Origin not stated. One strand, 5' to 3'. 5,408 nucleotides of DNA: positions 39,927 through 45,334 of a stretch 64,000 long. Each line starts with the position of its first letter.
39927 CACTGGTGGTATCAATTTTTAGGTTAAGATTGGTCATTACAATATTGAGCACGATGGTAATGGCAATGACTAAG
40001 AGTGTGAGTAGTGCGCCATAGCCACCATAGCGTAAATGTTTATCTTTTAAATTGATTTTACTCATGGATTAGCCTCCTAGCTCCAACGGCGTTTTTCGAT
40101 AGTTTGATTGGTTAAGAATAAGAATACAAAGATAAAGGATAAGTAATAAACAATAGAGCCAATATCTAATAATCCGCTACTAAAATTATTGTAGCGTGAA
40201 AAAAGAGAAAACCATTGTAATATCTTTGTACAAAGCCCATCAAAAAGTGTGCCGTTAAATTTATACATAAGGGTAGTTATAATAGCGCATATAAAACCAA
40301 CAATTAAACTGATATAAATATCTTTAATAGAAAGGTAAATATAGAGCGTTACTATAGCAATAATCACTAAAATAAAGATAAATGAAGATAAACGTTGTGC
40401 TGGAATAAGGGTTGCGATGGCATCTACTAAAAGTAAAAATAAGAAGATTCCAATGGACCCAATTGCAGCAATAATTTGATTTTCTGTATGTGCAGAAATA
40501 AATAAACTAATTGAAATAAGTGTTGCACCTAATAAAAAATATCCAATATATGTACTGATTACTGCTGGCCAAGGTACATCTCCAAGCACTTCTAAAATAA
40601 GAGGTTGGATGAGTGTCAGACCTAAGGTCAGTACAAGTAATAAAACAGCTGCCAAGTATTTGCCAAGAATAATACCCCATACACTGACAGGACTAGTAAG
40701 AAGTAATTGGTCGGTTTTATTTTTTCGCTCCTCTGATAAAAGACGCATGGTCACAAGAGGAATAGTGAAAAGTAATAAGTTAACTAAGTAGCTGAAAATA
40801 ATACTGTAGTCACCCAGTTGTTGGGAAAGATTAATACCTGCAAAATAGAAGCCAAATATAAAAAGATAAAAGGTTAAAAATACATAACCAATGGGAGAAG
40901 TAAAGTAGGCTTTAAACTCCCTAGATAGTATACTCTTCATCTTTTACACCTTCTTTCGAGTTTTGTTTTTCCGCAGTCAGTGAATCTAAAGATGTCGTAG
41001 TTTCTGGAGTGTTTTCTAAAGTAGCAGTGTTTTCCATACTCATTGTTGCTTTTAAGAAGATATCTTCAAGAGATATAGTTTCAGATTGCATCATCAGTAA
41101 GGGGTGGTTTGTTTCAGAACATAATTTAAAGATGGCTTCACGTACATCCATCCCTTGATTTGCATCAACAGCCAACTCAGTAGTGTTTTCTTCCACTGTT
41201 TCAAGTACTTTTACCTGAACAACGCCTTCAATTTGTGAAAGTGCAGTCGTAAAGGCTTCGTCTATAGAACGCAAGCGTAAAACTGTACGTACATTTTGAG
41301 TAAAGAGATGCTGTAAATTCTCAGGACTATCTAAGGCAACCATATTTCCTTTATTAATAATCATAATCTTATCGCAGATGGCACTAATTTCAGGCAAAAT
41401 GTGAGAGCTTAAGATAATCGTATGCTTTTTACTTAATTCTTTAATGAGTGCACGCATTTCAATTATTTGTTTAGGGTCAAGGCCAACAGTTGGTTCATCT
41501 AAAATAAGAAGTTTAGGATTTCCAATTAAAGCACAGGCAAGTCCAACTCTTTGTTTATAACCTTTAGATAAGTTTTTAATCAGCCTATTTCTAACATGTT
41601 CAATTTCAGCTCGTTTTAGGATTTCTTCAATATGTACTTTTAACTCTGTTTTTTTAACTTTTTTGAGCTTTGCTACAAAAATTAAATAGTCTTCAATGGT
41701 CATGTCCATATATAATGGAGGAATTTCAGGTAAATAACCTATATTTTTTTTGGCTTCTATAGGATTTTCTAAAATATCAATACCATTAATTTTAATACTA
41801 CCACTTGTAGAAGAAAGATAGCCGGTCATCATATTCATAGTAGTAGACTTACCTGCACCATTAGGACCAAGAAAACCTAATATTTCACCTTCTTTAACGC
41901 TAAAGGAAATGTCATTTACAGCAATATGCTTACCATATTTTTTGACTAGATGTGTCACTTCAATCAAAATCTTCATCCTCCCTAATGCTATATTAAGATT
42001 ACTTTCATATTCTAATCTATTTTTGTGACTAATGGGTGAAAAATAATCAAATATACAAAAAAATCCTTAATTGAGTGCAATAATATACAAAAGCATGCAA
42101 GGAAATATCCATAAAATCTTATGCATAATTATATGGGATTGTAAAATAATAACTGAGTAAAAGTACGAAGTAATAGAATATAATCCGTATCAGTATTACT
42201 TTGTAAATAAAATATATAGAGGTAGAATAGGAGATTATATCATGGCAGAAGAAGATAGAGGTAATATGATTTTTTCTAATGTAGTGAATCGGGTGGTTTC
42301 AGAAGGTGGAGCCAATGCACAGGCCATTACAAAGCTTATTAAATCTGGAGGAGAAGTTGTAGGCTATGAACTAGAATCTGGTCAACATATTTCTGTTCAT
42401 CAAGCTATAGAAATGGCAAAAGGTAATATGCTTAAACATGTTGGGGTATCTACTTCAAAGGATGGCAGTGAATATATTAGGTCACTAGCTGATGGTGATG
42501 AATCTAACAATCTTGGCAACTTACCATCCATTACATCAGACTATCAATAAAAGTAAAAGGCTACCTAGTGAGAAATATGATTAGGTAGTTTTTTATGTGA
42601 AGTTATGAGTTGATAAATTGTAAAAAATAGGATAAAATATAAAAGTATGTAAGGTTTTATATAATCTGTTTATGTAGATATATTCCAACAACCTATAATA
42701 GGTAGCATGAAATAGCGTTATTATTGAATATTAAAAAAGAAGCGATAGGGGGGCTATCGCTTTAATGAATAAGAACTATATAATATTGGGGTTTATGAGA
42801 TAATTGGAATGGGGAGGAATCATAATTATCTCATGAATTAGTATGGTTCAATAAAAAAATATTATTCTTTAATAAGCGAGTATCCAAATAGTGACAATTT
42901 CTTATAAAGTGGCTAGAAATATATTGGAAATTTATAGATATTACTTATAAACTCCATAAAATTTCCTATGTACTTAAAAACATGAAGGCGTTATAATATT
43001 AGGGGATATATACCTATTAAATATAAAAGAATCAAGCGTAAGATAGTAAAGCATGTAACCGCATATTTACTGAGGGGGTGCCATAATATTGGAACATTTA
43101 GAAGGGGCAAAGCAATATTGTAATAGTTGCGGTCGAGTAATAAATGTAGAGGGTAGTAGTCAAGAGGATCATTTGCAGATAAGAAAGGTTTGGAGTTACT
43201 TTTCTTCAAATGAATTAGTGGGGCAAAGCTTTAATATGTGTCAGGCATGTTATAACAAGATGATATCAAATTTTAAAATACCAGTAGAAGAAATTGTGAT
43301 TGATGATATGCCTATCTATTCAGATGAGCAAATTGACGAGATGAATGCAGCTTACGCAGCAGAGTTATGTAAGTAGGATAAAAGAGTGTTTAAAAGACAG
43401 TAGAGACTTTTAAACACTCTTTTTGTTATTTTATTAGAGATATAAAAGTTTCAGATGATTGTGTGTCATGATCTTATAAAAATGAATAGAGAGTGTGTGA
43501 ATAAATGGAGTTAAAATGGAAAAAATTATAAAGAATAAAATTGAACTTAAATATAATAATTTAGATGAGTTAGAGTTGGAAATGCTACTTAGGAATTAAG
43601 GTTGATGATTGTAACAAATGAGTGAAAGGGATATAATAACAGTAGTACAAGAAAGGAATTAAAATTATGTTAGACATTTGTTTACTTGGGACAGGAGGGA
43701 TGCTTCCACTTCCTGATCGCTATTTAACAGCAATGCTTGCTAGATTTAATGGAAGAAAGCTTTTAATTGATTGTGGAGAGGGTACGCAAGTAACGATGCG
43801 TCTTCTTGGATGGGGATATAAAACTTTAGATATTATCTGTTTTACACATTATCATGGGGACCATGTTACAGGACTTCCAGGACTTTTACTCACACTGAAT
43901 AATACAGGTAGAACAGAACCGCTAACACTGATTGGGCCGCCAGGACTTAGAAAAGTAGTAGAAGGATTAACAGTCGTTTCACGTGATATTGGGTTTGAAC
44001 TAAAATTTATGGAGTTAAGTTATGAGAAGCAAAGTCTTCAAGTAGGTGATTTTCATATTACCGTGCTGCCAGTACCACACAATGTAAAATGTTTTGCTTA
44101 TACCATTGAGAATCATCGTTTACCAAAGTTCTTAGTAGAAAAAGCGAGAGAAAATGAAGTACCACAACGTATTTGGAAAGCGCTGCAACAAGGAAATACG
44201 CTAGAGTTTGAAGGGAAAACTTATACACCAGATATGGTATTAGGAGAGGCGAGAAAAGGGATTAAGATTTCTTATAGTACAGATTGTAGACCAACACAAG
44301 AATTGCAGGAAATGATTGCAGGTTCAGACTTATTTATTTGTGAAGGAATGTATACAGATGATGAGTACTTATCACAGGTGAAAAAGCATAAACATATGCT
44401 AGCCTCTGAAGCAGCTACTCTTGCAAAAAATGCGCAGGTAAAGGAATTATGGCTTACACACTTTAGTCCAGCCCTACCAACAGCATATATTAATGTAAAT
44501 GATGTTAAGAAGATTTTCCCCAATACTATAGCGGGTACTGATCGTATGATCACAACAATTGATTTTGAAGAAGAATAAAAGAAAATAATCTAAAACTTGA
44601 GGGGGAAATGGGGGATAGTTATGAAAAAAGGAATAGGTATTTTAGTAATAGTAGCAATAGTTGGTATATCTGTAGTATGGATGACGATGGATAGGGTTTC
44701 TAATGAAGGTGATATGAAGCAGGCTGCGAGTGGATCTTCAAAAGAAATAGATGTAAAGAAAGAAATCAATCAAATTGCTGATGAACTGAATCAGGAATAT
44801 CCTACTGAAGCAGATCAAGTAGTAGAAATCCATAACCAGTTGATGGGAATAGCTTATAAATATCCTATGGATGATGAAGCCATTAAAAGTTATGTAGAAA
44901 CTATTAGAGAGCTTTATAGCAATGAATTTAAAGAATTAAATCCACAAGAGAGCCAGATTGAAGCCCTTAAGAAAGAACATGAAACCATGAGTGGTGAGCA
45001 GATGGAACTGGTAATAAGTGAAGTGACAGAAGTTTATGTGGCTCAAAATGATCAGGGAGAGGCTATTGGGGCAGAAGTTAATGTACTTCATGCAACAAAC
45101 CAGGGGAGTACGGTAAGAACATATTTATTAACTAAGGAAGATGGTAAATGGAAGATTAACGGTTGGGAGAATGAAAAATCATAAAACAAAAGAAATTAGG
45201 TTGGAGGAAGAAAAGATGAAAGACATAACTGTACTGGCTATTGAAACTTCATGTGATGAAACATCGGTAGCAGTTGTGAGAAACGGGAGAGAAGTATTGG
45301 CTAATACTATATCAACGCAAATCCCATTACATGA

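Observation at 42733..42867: Candidate forespore (sigmaG) small RNA presenting an anti-Shine-Dalgarno loop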

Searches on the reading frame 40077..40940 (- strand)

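Call 37: search_protein_families(library=pfam, proteins=[window:40077-40940:-], max_evalue=0.01)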
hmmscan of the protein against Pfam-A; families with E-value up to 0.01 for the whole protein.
window:40077-40940:- (287 aa): 5 families
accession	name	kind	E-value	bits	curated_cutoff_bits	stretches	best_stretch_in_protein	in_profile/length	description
PF12698.13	ABC2_membrane_3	-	3.7e-08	33.3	31.6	1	46-224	162-343/347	ABC-2 family transporter protein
PF12679.13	ABC2_membrane_2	-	1.8e-06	27.9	27.2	1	60-190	82-216/283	ABC-2 family transporter protein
PF13346.12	ABC2_membrane_5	-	3.6e-06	27.1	25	1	24-205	19-197/205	ABC-2 family transporter protein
PF01061.29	ABC2_membrane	-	8e-06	26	26.9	1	2-172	4-176/211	ABC-2 type transporter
PF12730.13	ABC2_membrane_4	-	2e-05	25.1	27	1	26-160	28-170/179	ABC-2 family transporter protein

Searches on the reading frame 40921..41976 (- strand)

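Call 37: search_protein_families(library=pfam, proteins=[window:40921-41976:-], max_evalue=0.01)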
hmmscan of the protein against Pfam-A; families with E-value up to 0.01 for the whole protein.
window:40921-41976:- (351 aa): 5 families
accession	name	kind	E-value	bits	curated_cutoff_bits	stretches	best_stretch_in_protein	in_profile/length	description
PF00005.33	ABC_tran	-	8.4e-35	120.8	25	1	20-163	1-136/137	ABC transporter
PF13304.12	AAA_21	-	6.6e-11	43.2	27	1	119-196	221-301/304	AAA domain, putative AbiEii toxin, Type IV TA system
PF02463.25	SMC_N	-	0.00033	20.6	40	1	34-193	28-198/220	RecF/RecN/SMC N terminal domain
PF13732.12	DrrA1-3_C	-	0.004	18.3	27.4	1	236-310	18-80/81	ATP-binding protein DrrA1-3-like, C-terminal domain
PF01926.29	MMR_HSR1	-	0.0065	17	21.9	0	34-138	3-102/113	50S ribosome-binding GTPase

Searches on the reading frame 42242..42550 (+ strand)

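Call 37: search_protein_families(library=pfam, proteins=[window:42242-42550:+], max_evalue=0.01)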
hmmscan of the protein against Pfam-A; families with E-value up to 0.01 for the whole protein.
window:42242-42550:+ (102 aa): 1 family
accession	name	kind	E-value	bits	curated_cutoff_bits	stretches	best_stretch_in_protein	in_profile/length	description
PF13031.12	DUF3892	-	6.7e-22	78.2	22.3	1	29-95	2-71/71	Protein of unknown function (DUF3892)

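Call 80: search_protein_families(library=ncbifam, proteins=[window:42242-42550:+], max_evalue=0.01)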
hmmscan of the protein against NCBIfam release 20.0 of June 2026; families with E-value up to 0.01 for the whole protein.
window:42242-42550:+ (102 aa): 1 family
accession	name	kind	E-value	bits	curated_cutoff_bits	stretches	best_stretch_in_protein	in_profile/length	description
NF000586.1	PRK00011.1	subfamily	0.00089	18.1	335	1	18-73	84-138/404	serine hydroxymethyltransferase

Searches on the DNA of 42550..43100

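Call 4: search_rna_families(source=window, start=42550, end=43100, threshold=evalue, max_evalue=10, show_alignments=5)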
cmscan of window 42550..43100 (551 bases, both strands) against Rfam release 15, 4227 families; matches with E-value up to 10: 2.
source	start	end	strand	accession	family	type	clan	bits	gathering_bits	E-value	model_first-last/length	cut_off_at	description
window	42922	42972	-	RF03238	mir-1542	Gene; miRNA;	-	17.3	70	1.2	12-61/72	no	mir-1542 microRNA precursor family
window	42910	42983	-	RF00801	mir-280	Gene; miRNA;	-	15.3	70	10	1-83/83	no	mir-280 microRNA precursor family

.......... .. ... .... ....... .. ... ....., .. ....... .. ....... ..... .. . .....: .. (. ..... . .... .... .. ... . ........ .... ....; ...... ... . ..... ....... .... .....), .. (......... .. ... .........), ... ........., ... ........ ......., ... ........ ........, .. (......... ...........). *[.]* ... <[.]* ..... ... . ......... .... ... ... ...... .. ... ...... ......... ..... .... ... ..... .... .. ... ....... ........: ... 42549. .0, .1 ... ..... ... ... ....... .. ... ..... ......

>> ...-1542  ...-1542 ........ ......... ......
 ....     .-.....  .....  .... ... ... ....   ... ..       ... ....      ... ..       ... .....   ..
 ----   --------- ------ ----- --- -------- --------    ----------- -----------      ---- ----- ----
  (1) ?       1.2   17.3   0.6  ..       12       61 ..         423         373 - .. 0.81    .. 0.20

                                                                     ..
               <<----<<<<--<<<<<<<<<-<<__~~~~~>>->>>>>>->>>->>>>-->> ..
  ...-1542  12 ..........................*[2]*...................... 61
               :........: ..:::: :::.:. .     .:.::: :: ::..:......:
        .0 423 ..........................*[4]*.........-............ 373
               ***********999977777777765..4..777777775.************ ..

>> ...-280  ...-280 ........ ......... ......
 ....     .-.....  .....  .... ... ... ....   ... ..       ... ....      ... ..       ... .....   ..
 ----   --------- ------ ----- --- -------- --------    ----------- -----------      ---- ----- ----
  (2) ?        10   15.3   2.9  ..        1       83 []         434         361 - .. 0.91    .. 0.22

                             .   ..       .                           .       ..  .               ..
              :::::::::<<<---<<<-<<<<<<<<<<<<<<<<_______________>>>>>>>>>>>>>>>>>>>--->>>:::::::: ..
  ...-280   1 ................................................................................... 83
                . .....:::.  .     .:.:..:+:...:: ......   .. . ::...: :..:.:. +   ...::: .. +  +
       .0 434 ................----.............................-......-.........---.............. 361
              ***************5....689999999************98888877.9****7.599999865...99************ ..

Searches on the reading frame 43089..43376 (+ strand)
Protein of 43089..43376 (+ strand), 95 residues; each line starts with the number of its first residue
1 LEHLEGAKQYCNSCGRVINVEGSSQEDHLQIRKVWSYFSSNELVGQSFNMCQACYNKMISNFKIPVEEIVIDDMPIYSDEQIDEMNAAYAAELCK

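Call 37: search_protein_families(library=pfam, proteins=[window:43089-43376:+], max_evalue=0.01)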
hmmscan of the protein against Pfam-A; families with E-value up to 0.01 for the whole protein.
window:43089-43376:+ (95 aa): 1 family
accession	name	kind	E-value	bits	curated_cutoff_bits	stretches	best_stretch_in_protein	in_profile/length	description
PF01363.27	FYVE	-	0.0042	17.6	27.8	1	8-58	24-65/67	FYVE zinc finger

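Call 49: search_protein_families(library=pfam, proteins=[window:43089-43376:+], max_evalue=0.001)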
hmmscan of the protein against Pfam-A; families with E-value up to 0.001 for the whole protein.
window:43089-43376:+ (95 aa): 0 families

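Call 80: search_protein_families(library=ncbifam, proteins=[window:43089-43376:+], max_evalue=0.01)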
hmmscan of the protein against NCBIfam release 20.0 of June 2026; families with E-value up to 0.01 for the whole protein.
window:43089-43376:+ (95 aa): 1 family
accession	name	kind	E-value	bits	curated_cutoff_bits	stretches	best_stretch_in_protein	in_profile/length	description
TIGR01381.1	E1_like_apg7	equivalog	0.0014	17.1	571.35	1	30-74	584-628/663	E1-like protein-activating enzyme Gsa7p/Apg7p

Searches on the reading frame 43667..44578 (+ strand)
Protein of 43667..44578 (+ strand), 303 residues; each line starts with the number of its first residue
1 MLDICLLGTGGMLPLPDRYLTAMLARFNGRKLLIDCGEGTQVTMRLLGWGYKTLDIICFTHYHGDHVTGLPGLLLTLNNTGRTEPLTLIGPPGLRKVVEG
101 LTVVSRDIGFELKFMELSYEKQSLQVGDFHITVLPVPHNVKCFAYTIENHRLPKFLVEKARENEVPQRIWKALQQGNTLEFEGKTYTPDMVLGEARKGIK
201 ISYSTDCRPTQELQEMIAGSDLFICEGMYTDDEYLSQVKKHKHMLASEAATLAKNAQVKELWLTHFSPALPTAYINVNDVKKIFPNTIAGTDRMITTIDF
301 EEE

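Call 37: search_protein_families(library=pfam, proteins=[window:43667-44578:+], max_evalue=0.01)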
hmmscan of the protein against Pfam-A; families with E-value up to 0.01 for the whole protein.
window:43667-44578:+ (303 aa): 3 families
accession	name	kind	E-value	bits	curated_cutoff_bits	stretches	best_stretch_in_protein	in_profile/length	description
PF12706.13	Lactamase_B_2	-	1.3e-19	71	27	2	30-141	1-115/200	Beta-lactamase superfamily domain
PF00753.33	Lactamase_B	-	1.4e-10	41.9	22.7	1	22-118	8-111/196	Metallo-beta-lactamase superfamily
PF23023.1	Anti-Pycsar_Apyc1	-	2.6e-06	27.5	50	1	2-74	3-74/250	Anti-Pycsar protein Apyc1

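Call 80: search_protein_families(library=ncbifam, proteins=[window:43667-44578:+], max_evalue=0.01)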
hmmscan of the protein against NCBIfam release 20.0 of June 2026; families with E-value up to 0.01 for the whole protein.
window:43667-44578:+ (303 aa): 16 families
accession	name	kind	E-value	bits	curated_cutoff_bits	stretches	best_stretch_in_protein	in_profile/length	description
NF000801.0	PRK00055.1-3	equivalog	4.2e-109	364.3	252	1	1-301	1-306/307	ribonuclease Z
TIGR02651.1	RNase_Z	equivalog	4.2e-90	301.8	292.95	1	4-297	2-301/302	ribonuclease Z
NF000800.0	PRK00055.1-1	equivalog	1.9e-38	132.2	398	1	3-295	2-302/305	ribonuclease Z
NF000805.0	PRK00055.2-3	equivalog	1.6e-34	119.6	416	1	4-279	6-280/307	ribonuclease Z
NF000804.0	PRK00055.2-1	equivalog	3.5e-34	118.3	402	1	3-292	5-293/306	ribonuclease Z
TIGR02649.1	true_RNase_BN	exception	1.4e-29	103.1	563.7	1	5-287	3-293/304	ribonuclease BN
NF002558.0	PRK02126.1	subfamily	2.8e-22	79.2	315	2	192-272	236-319/345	ribonuclease Z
NF000806.0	PRK00055.2-4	equivalog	4.1e-21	75.4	363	1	1-112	1-116/280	ribonuclease Z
NF041851.1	cyc_nuc_deg_phdiest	equivalog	3.1e-19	69.3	400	2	196-274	153-229/253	cyclic nucleotide-degrading phosphodiesterase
NF041257.1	GntH_guanitoxin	equivalog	1.7e-16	60.1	333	1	4-95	15-110/374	guanitoxin biosynthesis MBL fold metallo-hydrolase GntH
TIGR03307.1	PhnP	equivalog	8.5e-09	35.1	272.25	1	23-150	40-153/249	phosphonate metabolism protein PhnP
NF038231.1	MBL_Geo_Pelo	equivalog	1.7e-07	31.1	360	1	18-74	32-86/250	GPMC system MBL fold metallohydrolase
TIGR02650.1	RNase_Z_T_toga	equivalog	7.5e-07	28.6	507.05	1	27-267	16-245/277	ribonuclease Z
NF002553.0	PRK02113.1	equivalog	1e-05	25.1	386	1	18-73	33-86/252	MBL fold metallo-hydrolase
TIGR03413.1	GSH_gloB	equivalog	0.00016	21.1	200.8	1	17-74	9-64/248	hydroxyacylglutathione hydrolase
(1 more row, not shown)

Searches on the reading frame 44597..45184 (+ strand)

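Call 37: search_protein_families(library=pfam, proteins=[window:44597-45184:+], max_evalue=0.01)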
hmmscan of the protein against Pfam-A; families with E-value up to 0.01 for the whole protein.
window:44597-45184:+ (195 aa): 3 families
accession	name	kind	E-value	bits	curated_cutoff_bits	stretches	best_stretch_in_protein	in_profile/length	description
PF20462.4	DUF6715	-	9.2e-08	32.3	27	1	17-187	14-179/192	Domain of unknown function (DUF6715)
PF14534.12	DUF4440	-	0.0029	18.5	25.2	1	100-187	17-107/107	Domain of unknown function (DUF4440)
PF16800.11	Endopep_inhib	-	0.0036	17.7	29.9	0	152-192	110-150/150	IseA DL-endopeptidase inhibitor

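Call 80: search_protein_families(library=ncbifam, proteins=[window:44597-45184:+], max_evalue=0.01)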
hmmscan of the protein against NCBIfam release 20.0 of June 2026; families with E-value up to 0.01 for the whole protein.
window:44597-45184:+ (195 aa): 2 families
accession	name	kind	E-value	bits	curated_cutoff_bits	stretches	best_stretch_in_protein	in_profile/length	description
NF051431.1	Rv0361_Cterm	subfamily_domain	1.2e-07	32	37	1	121-187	75-138/140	Rv0361 family membrane protein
TIGR04527.1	mycoplas_twoTM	subfamily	0.006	16.3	125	1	12-135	15-130/248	MG_279/MG_280 family protein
